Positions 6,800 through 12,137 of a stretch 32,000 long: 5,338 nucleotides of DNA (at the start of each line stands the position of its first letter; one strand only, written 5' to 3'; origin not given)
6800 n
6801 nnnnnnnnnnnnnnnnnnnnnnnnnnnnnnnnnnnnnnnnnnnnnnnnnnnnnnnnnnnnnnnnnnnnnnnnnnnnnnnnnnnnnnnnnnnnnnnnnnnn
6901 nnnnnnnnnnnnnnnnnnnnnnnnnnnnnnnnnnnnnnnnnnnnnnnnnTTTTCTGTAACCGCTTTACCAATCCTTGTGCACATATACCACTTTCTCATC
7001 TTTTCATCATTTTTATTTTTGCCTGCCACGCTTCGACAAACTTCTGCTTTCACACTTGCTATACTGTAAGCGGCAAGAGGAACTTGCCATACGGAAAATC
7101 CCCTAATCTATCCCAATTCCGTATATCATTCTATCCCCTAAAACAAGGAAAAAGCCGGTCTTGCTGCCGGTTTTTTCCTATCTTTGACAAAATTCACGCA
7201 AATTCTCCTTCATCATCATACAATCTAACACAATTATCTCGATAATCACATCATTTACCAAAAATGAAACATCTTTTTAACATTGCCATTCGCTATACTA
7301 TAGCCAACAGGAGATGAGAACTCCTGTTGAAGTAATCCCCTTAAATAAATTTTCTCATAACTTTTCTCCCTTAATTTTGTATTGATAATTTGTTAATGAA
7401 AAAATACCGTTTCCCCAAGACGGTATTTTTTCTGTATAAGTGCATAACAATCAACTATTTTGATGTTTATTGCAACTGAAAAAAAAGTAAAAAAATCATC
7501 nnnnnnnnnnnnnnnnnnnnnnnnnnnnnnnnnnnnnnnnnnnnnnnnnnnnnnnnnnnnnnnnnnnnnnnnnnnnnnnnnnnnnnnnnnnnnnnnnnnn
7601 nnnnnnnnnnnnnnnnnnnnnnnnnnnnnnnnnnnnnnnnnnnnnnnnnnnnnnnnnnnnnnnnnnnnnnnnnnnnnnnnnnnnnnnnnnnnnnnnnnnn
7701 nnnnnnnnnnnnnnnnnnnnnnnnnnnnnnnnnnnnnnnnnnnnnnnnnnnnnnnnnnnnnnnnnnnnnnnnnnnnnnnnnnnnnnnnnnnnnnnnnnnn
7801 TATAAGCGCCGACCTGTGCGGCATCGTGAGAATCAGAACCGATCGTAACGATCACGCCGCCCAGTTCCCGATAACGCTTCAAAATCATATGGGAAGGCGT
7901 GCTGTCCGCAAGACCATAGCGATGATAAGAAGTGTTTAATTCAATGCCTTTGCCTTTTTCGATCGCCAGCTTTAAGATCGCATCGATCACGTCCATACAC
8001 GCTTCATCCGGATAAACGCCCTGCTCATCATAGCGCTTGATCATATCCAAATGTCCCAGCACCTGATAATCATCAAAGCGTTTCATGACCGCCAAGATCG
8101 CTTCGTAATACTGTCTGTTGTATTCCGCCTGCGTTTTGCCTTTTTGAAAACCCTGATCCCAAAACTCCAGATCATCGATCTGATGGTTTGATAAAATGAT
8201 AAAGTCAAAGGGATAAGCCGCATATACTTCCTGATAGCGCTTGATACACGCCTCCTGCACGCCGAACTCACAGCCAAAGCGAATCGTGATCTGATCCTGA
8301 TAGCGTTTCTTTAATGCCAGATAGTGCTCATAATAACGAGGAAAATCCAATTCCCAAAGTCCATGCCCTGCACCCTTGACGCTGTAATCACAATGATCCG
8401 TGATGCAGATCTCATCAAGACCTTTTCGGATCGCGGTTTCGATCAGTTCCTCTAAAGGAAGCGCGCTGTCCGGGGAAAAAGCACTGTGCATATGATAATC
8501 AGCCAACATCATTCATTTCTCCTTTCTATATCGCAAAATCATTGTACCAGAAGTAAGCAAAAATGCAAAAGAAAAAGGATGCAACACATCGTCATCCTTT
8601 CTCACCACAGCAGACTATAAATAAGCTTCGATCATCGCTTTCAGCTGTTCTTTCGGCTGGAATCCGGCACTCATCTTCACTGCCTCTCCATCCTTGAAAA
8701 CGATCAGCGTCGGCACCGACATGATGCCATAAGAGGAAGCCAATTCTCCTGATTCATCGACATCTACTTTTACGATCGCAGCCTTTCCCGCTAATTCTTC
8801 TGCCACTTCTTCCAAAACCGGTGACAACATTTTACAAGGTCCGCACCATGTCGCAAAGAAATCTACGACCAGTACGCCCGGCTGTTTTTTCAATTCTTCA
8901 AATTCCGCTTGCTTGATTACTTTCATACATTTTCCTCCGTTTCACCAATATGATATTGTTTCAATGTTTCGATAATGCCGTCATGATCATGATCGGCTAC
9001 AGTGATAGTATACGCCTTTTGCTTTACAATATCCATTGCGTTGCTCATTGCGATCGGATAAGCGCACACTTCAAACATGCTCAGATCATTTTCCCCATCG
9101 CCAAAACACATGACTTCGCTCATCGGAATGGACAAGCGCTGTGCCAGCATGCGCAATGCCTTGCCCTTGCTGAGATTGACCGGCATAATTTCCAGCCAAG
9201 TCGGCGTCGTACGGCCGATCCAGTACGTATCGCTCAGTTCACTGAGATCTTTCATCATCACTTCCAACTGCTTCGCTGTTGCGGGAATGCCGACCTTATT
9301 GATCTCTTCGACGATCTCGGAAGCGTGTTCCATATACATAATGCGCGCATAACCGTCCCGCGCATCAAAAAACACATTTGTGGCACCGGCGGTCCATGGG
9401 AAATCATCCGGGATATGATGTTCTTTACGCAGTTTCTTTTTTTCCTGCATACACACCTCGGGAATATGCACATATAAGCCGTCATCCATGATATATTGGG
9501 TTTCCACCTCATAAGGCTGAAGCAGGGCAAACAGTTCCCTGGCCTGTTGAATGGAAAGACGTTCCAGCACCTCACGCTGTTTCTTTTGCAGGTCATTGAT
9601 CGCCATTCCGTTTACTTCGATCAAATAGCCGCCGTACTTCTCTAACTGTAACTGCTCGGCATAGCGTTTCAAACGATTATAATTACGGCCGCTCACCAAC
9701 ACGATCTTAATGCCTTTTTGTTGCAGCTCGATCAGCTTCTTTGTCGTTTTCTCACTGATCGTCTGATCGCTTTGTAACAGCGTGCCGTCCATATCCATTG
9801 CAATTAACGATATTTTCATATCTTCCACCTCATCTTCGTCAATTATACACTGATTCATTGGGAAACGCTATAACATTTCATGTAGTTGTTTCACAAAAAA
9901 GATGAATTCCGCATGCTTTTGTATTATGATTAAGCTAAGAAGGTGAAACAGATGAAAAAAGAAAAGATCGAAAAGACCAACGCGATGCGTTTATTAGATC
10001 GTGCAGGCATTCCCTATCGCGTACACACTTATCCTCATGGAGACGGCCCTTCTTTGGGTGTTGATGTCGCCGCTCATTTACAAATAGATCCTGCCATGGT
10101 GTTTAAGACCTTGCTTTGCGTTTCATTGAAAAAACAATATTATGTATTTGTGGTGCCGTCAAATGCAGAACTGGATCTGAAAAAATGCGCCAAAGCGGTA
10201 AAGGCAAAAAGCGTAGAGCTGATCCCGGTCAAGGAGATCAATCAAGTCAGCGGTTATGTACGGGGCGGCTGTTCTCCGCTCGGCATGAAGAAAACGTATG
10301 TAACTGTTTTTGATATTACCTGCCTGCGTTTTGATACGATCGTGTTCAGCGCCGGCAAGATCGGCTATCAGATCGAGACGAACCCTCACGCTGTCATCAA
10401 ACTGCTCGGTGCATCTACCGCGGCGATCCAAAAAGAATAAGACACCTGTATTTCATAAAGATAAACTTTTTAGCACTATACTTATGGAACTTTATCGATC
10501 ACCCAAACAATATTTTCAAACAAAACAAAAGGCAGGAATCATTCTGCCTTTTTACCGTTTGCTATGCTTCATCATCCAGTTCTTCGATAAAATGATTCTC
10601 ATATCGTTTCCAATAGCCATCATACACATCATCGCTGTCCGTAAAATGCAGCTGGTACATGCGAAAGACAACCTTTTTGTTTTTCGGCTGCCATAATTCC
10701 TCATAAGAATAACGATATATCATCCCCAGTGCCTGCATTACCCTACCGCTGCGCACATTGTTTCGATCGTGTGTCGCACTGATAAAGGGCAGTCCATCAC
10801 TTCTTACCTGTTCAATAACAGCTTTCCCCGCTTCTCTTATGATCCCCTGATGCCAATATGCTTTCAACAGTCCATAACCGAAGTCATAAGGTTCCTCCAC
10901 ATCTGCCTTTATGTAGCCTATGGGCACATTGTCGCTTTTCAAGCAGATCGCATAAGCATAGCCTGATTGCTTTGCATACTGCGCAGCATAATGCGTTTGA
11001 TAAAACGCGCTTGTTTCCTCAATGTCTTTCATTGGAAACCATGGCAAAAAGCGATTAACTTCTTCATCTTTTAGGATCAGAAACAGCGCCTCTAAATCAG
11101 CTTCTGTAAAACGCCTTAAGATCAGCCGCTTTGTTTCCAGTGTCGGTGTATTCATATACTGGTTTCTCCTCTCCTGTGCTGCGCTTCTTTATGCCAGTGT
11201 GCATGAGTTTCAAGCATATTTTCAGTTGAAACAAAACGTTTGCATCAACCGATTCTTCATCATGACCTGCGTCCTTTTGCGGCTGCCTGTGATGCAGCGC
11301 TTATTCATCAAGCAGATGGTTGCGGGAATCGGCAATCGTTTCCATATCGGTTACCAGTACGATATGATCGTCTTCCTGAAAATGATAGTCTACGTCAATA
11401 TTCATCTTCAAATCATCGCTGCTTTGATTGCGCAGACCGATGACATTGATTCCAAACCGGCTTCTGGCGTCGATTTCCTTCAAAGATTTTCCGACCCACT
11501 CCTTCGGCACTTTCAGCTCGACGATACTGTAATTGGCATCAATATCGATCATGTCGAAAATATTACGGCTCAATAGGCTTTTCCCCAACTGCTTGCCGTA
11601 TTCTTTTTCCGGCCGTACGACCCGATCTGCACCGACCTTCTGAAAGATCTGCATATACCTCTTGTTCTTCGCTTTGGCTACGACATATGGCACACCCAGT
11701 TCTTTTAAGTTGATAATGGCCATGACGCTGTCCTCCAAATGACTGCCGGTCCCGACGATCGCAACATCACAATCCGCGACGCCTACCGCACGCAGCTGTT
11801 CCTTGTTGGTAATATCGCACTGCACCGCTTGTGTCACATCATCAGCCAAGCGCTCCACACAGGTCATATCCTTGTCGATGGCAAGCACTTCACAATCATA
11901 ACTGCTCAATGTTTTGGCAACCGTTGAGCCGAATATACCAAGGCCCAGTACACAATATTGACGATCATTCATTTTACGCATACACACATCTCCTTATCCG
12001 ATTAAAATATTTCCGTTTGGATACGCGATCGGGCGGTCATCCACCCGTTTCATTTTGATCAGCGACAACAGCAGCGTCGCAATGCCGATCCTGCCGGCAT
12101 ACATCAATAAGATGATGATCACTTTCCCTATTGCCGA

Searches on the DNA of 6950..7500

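Call 22: search_rna_families(source=window, start=6950, end=7500, threshold=evalue, max_evalue=10)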
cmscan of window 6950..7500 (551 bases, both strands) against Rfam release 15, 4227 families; matches with E-value up to 10: 8.
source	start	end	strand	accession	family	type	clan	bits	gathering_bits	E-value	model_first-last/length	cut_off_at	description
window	7067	7178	-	RF02394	sau-63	Gene; sRNA;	-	18.2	100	0.73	1-98/98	no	Staphylococcus sRNA sau-63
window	7390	7493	+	RF01094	RF_site6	Cis-reg; frameshift_element;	-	17.7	90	5.9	1-118/118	no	Polymerase ribosomal frameshift site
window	7145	7203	-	RF00506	Thr_leader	Cis-reg; leader;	-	16.1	55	2.3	1-118/118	no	Threonine operon leader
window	7399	7462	-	RF02083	OrzO-P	Gene; antitoxin;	-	15.9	60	7.2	1-76/76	no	OrzO-P RNA antitoxin family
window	7457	7500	-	RF02060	STnc410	Gene; sRNA;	-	13.5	50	2.2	113-158/158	5'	Enterobacterial sRNA STnc410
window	7457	7493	-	RF02143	HYMAI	Gene; lncRNA;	-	13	80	3.2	206-241/241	no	Hydatidiform mole associated and imprinted conserved region 1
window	7363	7441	-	RF02955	EGFOA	Gene; sRNA;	-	13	37.7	9.7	1-108/108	no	EGFOA RNA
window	7337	7435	-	RF00516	ylbH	Cis-reg; leader;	-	12.6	50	4.2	1-122/122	no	ylbH leader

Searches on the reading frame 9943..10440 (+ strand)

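Call 24: search_protein_families(library=pfam, proteins=[window:9943-10440:+])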
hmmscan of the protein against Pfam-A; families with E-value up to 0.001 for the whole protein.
window:9943-10440:+ (165 aa): 1 family
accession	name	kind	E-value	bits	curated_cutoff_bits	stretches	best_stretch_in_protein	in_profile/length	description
PF04073.20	tRNA_edit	-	3.9e-22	79.1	25.5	1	41-153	9-122/123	Aminoacyl-tRNA editing domain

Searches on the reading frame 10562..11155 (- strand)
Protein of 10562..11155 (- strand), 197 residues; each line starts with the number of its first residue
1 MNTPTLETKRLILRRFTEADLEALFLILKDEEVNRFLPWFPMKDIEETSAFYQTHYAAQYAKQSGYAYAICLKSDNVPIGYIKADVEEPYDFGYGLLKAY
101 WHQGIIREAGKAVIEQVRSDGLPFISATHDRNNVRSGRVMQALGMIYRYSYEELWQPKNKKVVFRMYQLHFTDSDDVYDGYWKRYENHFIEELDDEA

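Call 24: search_protein_families(library=pfam, proteins=[window:10562-11155:-])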
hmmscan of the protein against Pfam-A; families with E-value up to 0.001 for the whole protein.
window:10562-11155:- (197 aa): 2 families
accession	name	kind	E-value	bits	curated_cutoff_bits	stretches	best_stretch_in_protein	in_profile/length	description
PF13302.13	Acetyltransf_3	-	7.7e-29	101.6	25.4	1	10-145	1-137/138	Acetyltransferase (GNAT) domain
PF00583.31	Acetyltransf_1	-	2.3e-07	31.5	20.7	1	51-145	16-116/116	Acetyltransferase (GNAT) family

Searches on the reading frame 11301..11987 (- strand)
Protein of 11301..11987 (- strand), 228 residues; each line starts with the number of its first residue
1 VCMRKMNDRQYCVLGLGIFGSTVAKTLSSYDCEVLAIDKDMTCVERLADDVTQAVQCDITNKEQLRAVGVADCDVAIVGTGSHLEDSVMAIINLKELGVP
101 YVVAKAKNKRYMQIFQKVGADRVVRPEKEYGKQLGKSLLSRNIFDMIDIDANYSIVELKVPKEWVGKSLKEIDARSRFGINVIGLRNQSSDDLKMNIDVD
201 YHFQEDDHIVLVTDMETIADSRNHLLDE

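Call 24: search_protein_families(library=pfam, proteins=[window:11301-11987:-])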
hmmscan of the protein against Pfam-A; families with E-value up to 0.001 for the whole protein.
window:11301-11987:- (228 aa): 5 families
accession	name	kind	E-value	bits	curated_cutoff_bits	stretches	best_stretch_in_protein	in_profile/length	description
PF02254.24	TrkA_N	-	1.6e-27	96.5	23.8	1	11-126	1-116/116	TrkA-N domain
PF02080.26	TrkA_C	-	2.6e-10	40.5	27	1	156-220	4-65/71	TrkA-C domain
PF02826.25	2-Hacid_dh_C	-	0.00015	21.7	25.1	0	4-45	32-73/178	D-isomer specific 2-hydroxyacid dehydrogenase, NAD binding domain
PF01370.27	Epimerase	-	0.00045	20.1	20.9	0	13-75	3-67/240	NAD dependent epimerase/dehydratase family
PF01488.26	Shikimate_DH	-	0.00047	20.7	24.3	1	4-83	8-86/138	Shikimate / quinate 5-dehydrogenase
